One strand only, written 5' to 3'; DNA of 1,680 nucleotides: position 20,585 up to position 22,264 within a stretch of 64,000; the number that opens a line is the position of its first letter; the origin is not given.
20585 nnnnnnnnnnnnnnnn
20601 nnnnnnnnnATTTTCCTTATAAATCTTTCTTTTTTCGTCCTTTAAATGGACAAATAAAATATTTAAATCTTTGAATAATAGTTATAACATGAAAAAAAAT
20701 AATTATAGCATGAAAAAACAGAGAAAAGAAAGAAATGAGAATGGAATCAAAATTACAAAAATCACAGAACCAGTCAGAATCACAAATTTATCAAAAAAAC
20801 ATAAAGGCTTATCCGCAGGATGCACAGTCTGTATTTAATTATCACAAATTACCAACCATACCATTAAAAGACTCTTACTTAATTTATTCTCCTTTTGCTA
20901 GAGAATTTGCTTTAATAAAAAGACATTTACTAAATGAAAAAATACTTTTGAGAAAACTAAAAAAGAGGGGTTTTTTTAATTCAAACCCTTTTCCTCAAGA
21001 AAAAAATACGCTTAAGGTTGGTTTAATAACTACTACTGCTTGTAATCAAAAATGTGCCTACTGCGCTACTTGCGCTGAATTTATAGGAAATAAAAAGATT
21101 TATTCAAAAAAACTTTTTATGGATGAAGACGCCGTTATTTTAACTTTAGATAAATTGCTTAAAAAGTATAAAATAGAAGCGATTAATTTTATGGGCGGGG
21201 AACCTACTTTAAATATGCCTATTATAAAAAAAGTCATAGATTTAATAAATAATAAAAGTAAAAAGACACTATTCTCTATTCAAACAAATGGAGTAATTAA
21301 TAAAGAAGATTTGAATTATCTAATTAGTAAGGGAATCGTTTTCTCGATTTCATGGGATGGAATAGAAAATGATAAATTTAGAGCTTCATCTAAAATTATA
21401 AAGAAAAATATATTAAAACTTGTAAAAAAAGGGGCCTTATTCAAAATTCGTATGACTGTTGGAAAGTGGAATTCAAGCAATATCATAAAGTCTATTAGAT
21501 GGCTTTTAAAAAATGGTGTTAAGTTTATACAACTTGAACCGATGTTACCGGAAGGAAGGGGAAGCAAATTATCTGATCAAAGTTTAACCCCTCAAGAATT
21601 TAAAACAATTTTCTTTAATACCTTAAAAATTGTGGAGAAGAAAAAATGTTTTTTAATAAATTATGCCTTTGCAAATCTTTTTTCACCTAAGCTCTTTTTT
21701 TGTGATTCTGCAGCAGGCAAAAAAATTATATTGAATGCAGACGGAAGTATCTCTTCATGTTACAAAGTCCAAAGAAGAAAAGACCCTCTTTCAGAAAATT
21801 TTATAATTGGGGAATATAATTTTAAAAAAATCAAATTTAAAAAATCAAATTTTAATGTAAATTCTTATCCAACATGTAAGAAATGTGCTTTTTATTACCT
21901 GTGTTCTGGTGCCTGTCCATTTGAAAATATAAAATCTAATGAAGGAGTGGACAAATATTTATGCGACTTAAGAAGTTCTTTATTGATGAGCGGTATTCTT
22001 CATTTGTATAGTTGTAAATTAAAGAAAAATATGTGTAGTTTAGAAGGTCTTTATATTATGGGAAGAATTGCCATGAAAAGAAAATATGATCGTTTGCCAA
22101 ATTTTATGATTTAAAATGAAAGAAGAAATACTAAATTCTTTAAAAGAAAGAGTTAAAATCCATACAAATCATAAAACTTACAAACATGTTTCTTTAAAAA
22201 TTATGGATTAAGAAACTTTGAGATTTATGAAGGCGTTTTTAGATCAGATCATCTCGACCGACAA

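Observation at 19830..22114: Radical SAM/SPASM enzyme with an N-terminal extension, divergent from a TrmB-family regulator.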

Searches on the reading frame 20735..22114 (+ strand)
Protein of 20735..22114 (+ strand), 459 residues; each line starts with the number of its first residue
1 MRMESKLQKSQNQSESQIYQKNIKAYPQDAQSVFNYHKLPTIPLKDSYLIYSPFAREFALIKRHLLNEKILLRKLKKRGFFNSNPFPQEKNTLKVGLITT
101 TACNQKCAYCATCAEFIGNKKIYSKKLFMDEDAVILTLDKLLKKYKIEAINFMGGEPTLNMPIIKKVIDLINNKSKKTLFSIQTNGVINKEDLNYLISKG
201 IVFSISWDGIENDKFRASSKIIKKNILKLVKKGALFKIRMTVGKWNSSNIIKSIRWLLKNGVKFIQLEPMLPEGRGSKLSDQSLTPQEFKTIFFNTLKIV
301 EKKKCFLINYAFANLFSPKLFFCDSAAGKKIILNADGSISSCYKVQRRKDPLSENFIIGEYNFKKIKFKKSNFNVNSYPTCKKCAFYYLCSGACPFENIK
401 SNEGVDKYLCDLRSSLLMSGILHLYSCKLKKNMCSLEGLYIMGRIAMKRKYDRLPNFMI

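Call 3: search_protein_families(library=pfam, proteins=[window:20735-22114:+], max_evalue=0.01)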
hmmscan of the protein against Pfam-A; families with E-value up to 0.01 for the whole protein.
window:20735-22114:+ (459 aa): 2 families
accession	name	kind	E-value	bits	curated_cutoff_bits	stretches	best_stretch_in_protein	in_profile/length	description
PF04055.27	Radical_SAM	-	4.1e-15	56.8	29.5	1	98-256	2-165/166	Radical SAM superfamily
PF13353.11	Fer4_12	-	5.6e-06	27.1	22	1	101-191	13-96/137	4Fe-4S single cluster domain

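Call 4: search_protein_families(library=ncbifam, proteins=[window:20735-22114:+], max_evalue=0.01)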
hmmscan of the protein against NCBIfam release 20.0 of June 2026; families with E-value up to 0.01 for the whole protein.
window:20735-22114:+ (459 aa): 52 families (the best 25 are shown)
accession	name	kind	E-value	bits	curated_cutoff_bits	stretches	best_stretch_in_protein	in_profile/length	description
NF047865.1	rSAM_PapB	equivalog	2.2e-27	96.2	340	1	96-405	6-327/330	PapB family radical SAM/SPASM ranthipeptide maturase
TIGR03942.1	sulfatase_rSAM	equivalog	5.6e-21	75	349.45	1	100-415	8-348/363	anaerobic sulfatase maturase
TIGR04064.1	rSAM_nif11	equivalog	2.6e-20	72.6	518.7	2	89-214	74-201/459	nif11-like peptide radical SAM maturase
TIGR03978.1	rSAM_paired_1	equivalog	1.3e-16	60.4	370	1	90-212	81-203/466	His-Xaa-Ser system radical SAM maturase HxsB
TIGR04068.1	rSAM_ocin_clost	equivalog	4.5e-15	55.5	500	1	94-212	85-206/462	Cys-rich peptide radical SAM maturase CcpM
TIGR04148.1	GG_samocin_CFB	equivalog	1.6e-14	54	300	1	94-219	18-154/411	radical SAM peptide maturase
TIGR04084.1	rSAM_AF0577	subfamily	1.6e-14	53.7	225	1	98-404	2-295/347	TIGR04084 family radical SAM/SPASM domain-containing protein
NF040492.1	not_ScfB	exception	3e-14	52.8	855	1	88-403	89-424/450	ScfB-related radical SAM/SPASM orphan maturase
TIGR03974.1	rSAM_six_Cys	equivalog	8e-14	51.3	425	1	96-407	100-429/451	thioether cross-link-forming SCIFF peptide maturase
NF038170.1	lachnocin_rSAM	equivalog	1.5e-13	50.4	550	1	95-391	78-392/440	lachnocin radical SAM maturase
TIGR04163.1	rSAM_cobopep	equivalog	2.4e-13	49.6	375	1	97-407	68-400/428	peptide-modifying radical SAM enzyme CbpB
TIGR04133.1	rSAM_w_lipo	hypoth_equivalog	1.5e-12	47.2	425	1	100-394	31-331/350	TIGR04133 family radical SAM/SPASM protein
TIGR02666.1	moaA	equivalog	1.6e-12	47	284.05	1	99-281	16-203/336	GTP 3',8-cyclase MoaA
TIGR03906.1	quino_hemo_SAM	equivalog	4.8e-12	45.3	453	1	95-247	96-247/467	quinohemoprotein amine dehydrogenase maturation protein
TIGR04083.1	rSAM_pep_methan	hypoth_equivalog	6.2e-12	45.1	300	1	95-404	2-320/376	TIGR04083 family peptide-modifying radical SAM enzyme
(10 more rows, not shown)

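Call 8: search_solved_structures(query=window:20735-22114:+, max_evalue=0.01, show_alignments=2)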
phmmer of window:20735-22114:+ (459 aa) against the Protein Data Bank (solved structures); distinct sequences matched with E-value up to 0.01: 2.
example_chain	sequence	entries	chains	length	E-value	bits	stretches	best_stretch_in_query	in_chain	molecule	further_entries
5wgg_A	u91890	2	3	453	3.3e-10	42.9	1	98-404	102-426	Radical SAM domain protein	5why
9gm3_A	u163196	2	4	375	0.0025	20.2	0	101-215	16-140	ChlB radical SAM domain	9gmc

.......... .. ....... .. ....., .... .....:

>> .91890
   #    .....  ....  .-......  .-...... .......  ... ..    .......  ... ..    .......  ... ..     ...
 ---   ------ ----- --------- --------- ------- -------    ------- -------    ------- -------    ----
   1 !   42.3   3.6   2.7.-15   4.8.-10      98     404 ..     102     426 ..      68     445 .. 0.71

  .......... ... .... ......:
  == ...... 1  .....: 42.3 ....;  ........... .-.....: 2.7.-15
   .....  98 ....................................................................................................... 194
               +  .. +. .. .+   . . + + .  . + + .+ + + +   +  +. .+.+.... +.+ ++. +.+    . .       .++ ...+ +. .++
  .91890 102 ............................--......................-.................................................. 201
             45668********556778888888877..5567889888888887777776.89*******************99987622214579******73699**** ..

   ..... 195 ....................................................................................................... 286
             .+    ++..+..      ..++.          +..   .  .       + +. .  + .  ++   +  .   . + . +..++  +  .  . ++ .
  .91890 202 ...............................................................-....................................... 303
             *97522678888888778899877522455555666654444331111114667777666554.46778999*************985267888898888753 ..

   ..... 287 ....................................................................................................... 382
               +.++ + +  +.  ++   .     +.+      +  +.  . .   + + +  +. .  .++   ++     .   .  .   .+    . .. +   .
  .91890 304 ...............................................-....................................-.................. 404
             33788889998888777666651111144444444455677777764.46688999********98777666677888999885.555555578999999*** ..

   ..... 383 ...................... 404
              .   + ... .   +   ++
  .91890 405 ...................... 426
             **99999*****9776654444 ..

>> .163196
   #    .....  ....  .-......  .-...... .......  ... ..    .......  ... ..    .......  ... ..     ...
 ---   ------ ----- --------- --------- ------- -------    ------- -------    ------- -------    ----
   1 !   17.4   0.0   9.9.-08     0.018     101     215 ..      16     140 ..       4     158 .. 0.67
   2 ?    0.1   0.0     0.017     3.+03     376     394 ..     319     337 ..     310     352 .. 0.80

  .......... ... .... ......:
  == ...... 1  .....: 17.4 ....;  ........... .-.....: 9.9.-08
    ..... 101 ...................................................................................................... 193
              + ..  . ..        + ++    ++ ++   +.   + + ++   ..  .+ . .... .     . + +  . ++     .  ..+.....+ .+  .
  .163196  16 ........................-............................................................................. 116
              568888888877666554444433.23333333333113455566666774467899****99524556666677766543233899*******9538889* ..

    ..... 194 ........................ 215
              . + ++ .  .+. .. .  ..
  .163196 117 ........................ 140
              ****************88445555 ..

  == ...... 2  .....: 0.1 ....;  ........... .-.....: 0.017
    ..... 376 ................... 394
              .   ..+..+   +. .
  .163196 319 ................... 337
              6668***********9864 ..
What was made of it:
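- Closest known: PapB / ranthipeptide. Same: CteB is the best PDB sequence hit (call 8).
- Best HMM resemblance is to the PapB ranthipeptide maturase; best PDB sequence hit is CteB 5wgg at 3e-10 (calls 4, 8).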

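Call 9: find_homologous_proteins(query=window:20735-22114:+, max_evalue=0.00001)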
Query window:20735-22114:+ (459 aa): 19 proteins with E <= 0.00001 among 5542 candidates.
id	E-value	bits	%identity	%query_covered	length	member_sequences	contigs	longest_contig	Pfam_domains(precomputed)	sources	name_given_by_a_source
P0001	0.0e+0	1018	100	100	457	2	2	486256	PF04055.28,PF13353.12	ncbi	ncbi:MAG: radical SAM protein [Candidatus Pacearchaeota archaeon]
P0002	3.3e-74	269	35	88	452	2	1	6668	PF04055.28,PF13353.12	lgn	-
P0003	8.4e-73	264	36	88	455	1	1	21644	PF04055.28,PF13353.12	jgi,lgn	jgi:uncharacterized protein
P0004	1.6e-70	257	44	61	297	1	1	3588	-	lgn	-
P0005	1.7e-69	253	36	89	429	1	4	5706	PF04055.28,PF13353.12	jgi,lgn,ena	-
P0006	3.4e-64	236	36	88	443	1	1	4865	PF04055.28,PF13353.12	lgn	-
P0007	8.0e-63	231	32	88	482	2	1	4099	PF04055.28,PF13353.12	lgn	-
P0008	5.9e-61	225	33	86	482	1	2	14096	PF04055.28,PF13353.12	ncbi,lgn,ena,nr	ncbi:MAG: radical SAM protein [Candidatus Aminicenantes bacterium]|nr:radical SAM protein [Candidatu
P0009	8.5e-61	224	35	89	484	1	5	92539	PF04055.28,PF13353.12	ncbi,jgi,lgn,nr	ncbi:MAG: radical SAM protein [Candidatus Aminicenantes bacterium]|nr:radical SAM protein [Candidatu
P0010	9.8e-60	221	39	63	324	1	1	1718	-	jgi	-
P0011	3.3e-59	219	34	87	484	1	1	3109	PF04055.28,PF13353.12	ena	-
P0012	1.2e-56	211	33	81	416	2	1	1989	PF04055.28,PF13353.12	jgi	jgi:radical SAM protein with 4Fe4S-binding SPASM domain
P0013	1.3e-55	207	33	85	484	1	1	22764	PF04055.28,PF13353.12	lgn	-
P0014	1.0e-51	195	33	87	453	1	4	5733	PF04055.28,PF13353.12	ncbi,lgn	-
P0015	2.6e-27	114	31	58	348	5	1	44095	-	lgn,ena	-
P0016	1.0e-10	59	28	68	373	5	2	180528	PF13186.12,PF04055.28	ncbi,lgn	ncbi:MAG: anaerobic sulfatase maturase [Lachnospiraceae bacterium]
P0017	3.0e-8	51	36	36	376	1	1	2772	PF04055.28,PF13353.12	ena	-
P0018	6.3e-7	47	24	68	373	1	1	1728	PF13186.12,PF04055.28,PF13353.12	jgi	-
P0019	1.5e-6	46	24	67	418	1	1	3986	PF13186.12,PF04055.28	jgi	jgi:uncharacterized protein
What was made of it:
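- On SPASM-domain radical SAM enzymes: The family's precomputed Pfam annotations also lack it (call 9).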

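Call 10: find_encoding_contigs(protein=P0009, flank=8000, max_places=3)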
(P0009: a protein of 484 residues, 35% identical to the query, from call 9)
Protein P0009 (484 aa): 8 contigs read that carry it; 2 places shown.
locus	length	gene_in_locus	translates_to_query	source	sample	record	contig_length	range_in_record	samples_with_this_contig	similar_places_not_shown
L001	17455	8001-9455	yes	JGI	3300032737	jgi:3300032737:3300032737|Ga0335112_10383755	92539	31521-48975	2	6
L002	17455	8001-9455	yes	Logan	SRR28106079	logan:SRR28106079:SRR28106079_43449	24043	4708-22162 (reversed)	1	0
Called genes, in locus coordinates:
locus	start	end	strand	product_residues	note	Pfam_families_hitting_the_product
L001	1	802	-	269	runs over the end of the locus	PF08843:AbiEii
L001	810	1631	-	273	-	PF13338:AbiEi_4 (faint)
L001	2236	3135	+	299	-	PF20247:DUF6602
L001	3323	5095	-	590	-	-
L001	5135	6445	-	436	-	PF01555:N6_N4_Mtase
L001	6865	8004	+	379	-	PF13433:Peripla_BP_5, PF13458:Peripla_BP_6, PF01094:ANF_receptor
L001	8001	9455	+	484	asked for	PF04055:Radical_SAM, PF13353:Fer4_12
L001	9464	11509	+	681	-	-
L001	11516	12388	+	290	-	PF02653:BPD_transp_2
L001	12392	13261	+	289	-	PF02653:BPD_transp_2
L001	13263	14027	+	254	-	PF02463:SMC_N, PF13476:AAA_23 (faint), PF13175:AAA_15 (faint), PF00005:ABC_tran, PF13304:AAA_21 (faint), PF12399:BCA_ABC_TP_C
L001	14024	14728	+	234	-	PF00005:ABC_tran, PF13304:AAA_21 (weak)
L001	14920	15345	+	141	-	-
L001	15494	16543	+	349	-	-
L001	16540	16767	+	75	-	-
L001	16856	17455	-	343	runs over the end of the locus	-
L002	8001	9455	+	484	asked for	PF04055:Radical_SAM, PF13353:Fer4_12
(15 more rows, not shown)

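Call 11: find_encoding_contigs(protein=P0003, flank=8000, max_places=3)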
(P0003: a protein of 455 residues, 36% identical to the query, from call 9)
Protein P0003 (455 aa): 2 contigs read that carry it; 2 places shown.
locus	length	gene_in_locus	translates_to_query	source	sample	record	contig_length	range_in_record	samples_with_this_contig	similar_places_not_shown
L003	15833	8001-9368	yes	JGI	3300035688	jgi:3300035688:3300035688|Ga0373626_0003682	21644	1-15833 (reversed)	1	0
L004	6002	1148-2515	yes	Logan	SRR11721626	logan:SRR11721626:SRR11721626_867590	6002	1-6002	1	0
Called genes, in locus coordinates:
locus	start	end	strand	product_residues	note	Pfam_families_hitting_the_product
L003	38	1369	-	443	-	PF04055:Radical_SAM, PF13353:Fer4_12 (weak)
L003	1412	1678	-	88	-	-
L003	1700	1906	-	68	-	-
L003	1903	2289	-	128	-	-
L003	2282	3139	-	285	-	PF01656:CbiA, PF02374:ArsA_ATPase (faint), PF06564:CBP_BcsQ (faint), PF10609:ParA (weak), PF13614:AAA_31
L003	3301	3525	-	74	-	-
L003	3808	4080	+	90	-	PF12844:HTH_19 (weak), PF01381:HTH_3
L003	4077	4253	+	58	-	-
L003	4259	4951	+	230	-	PF13730:HTH_36, PF13545:HTH_Crp_2 (weak), PF08279:HTH_11 (weak)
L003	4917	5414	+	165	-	-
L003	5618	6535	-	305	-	PF12686:DUF3800 (weak)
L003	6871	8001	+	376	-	PF13433:Peripla_BP_5, PF13458:Peripla_BP_6, PF01094:ANF_receptor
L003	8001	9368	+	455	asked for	PF04055:Radical_SAM, PF13353:Fer4_12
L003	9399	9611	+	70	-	-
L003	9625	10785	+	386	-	-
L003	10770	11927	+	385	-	-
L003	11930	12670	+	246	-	PF02475:TRM5-TYW2_MTfase, PF05175:MTS, PF13847:Methyltransf_31 (weak), PF13649:Methyltransf_25 (weak)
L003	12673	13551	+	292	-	PF02653:BPD_transp_2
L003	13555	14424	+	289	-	PF02653:BPD_transp_2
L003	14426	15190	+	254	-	PF02463:SMC_N, PF00005:ABC_tran, PF13304:AAA_21 (faint), PF12399:BCA_ABC_TP_C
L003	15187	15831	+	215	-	?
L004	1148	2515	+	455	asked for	PF04055:Radical_SAM, PF13353:Fer4_12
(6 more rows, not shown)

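Call 12: find_encoding_contigs(protein=P0013, flank=8000, max_places=3)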
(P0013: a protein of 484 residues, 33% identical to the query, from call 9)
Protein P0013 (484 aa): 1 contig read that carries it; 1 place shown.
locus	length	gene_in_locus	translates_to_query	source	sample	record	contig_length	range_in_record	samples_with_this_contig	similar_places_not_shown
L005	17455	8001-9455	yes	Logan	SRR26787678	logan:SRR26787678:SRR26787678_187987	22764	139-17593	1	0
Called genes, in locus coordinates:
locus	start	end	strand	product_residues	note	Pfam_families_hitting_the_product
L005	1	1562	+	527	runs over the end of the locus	PF00239:Resolvase, PF07508:Recombinase, PF13408:Zn_ribbon_recom (faint)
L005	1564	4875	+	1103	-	PF18165:pP_pnuc_1 (weak)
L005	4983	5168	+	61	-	-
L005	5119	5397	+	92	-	PF13560:HTH_31 (weak), PF01381:HTH_3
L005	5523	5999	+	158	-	PF13730:HTH_36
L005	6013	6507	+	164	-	-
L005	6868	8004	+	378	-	PF13433:Peripla_BP_5, PF13458:Peripla_BP_6, PF01094:ANF_receptor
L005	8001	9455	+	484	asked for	PF04055:Radical_SAM, PF13353:Fer4_12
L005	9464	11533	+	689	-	-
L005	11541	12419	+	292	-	PF02653:BPD_transp_2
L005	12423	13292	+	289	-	PF02653:BPD_transp_2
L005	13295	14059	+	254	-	PF02463:SMC_N (faint), PF13175:AAA_15 (weak), PF13476:AAA_23 (weak), PF00005:ABC_tran, PF13304:AAA_21 (faint), PF13401:AAA_22 (faint), PF12399:BCA_ABC_TP_C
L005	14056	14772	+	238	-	PF00005:ABC_tran, PF13304:AAA_21 (faint)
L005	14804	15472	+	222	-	-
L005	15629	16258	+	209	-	-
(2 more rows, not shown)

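Call 17: find_encoding_contigs(protein=P0002, flank=8000, max_places=2)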
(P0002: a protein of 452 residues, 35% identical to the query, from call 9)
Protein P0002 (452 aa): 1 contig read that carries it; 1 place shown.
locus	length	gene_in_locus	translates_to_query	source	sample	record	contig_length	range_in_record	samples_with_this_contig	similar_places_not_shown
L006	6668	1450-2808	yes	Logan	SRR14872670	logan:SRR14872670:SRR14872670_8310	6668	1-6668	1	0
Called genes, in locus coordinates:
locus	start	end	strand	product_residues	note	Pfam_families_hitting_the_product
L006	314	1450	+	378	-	PF13433:Peripla_BP_5, PF13458:Peripla_BP_6, PF01094:ANF_receptor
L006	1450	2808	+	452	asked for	PF04055:Radical_SAM, PF13353:Fer4_12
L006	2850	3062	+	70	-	-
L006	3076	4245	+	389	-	-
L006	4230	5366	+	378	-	-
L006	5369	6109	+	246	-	PF05175:MTS (weak), PF13847:Methyltransf_31 (weak), PF13649:Methyltransf_25 (weak)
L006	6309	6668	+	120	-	?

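Call 18: find_encoding_contigs(protein=P0005, flank=8000, max_places=3)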
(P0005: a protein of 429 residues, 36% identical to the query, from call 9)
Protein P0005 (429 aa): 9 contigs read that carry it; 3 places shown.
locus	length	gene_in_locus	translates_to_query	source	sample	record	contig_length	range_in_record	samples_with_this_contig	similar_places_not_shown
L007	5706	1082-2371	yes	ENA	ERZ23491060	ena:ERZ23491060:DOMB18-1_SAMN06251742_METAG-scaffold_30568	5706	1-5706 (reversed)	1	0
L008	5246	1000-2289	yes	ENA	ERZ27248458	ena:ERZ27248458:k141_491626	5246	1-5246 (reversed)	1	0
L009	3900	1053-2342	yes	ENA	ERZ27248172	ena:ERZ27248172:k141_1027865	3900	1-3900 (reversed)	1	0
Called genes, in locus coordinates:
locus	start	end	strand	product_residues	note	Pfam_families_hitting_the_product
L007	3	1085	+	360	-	?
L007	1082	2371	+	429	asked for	PF13353:Fer4_12, PF04055:Radical_SAM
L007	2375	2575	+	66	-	-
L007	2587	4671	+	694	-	-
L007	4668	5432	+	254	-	PF00398:RrnaAD (weak), PF13679:Methyltransf_32 (weak), PF05175:MTS, PF13649:Methyltransf_25 (weak), PF13847:Methyltransf_31 (weak)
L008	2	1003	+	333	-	?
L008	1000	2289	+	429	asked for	PF13353:Fer4_12, PF04055:Radical_SAM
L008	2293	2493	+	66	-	-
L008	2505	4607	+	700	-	-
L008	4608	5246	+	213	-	?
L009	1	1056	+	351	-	?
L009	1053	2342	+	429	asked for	PF13353:Fer4_12, PF04055:Radical_SAM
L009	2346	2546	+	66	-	-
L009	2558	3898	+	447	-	?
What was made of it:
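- The extra tailoring genes and a transporter fit a small-molecule pathway (calls 10-12, 17, 18).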

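Call 19: find_encoding_contigs(protein=P0015, flank=8000, max_places=2)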
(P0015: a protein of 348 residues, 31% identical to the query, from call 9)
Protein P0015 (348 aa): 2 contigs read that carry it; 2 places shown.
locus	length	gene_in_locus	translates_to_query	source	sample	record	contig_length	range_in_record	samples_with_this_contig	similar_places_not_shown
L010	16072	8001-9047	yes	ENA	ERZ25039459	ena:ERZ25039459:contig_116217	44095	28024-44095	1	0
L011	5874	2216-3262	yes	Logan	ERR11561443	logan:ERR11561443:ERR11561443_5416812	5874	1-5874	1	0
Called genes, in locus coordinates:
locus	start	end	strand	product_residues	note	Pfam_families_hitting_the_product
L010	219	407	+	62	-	-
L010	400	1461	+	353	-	PF00112:Peptidase_C1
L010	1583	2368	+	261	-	PF01790:LGT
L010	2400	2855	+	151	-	PF09394:Inhibitor_I42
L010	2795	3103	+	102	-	-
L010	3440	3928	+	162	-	-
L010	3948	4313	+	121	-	PF20305:pYEATS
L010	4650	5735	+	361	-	-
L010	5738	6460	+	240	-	PF07505:DUF5131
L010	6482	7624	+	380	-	PF13433:Peripla_BP_5, PF13458:Peripla_BP_6, PF01094:ANF_receptor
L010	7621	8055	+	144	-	-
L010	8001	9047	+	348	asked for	-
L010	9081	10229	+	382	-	-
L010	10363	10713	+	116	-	-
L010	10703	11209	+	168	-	-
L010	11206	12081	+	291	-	PF02653:BPD_transp_2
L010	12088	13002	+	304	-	PF02653:BPD_transp_2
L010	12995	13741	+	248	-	PF02463:SMC_N (weak), PF13175:AAA_15 (faint), PF13476:AAA_23 (weak), PF00005:ABC_tran, PF13304:AAA_21 (weak), PF12399:BCA_ABC_TP_C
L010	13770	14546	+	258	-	PF13555:AAA_29 (faint), PF00005:ABC_tran, PF13304:AAA_21 (weak)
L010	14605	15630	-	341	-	PF00589:Phage_integrase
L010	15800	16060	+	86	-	PF01541:GIY-YIG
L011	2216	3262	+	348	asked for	-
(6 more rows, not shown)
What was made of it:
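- The distribution is patchy and sits in accessory or mobile contexts with resolvase, TraG, ParA, AbiE and integrase genes (calls 10-12, 19).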

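Call 23: find_encoding_contigs(protein=P0004, flank=8000, max_places=3)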
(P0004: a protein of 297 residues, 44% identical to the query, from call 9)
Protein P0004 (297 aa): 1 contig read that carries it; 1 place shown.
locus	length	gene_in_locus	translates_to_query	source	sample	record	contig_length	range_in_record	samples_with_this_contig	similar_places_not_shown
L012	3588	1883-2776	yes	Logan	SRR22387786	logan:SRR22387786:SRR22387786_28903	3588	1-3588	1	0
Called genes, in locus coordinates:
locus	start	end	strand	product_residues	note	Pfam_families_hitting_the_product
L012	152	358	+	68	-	PF13560:HTH_31, PF12844:HTH_19, PF13413:HTH_25 (faint), PF13443:HTH_26 (weak), PF01381:HTH_3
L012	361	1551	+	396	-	-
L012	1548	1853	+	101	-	-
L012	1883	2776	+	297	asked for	-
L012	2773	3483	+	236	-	PF05175:MTS, PF13489:Methyltransf_23, PF06325:PrmA, PF09445:Methyltransf_15, PF13847:Methyltransf_31, PF08241:Methyltransf_11, PF08242:Methyltransf_12, PF13649:Methyltransf_25, +6 more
